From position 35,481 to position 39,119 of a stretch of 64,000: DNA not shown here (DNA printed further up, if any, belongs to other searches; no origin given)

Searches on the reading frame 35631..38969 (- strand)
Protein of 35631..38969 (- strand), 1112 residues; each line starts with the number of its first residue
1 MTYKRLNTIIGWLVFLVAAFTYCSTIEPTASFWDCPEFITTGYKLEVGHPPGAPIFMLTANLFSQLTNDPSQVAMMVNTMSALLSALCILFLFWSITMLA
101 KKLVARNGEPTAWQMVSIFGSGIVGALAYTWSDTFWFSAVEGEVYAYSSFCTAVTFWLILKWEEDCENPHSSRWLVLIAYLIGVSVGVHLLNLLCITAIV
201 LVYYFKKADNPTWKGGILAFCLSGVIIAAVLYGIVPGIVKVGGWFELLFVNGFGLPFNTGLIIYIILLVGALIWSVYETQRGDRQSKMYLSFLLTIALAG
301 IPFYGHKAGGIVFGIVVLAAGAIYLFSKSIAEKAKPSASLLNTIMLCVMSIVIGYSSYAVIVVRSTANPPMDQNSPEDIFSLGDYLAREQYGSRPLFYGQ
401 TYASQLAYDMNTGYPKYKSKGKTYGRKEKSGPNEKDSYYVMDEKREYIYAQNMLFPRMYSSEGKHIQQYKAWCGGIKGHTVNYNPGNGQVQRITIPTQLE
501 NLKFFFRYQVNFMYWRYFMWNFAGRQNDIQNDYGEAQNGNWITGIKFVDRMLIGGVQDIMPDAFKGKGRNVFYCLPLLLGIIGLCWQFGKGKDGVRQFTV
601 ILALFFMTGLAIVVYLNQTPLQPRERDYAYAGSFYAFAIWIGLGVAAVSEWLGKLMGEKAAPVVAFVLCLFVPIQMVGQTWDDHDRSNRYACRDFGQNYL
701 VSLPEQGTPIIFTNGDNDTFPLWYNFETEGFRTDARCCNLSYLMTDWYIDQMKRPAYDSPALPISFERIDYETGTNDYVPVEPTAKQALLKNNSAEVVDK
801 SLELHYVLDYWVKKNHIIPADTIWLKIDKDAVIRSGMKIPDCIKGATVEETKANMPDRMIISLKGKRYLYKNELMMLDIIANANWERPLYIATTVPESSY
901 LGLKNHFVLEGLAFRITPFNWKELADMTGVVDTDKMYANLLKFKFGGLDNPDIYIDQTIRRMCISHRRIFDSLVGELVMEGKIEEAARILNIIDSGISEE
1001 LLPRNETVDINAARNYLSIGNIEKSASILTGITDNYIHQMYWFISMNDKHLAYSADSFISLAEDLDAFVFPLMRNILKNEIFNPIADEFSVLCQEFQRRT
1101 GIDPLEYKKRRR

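Call 54: search_protein_families(library=pfam, max_evalue=0.00001, proteins=[window:35631-38969:-])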
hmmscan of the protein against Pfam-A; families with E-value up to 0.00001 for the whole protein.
window:35631-38969:- (1112 aa): 1 family
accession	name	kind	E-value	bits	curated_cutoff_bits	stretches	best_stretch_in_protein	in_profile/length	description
PF11028.14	TMEM260-like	-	1.4e-74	250.2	24.2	1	34-210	1-177/179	Protein O-mannosyl-transferase TMEM260-like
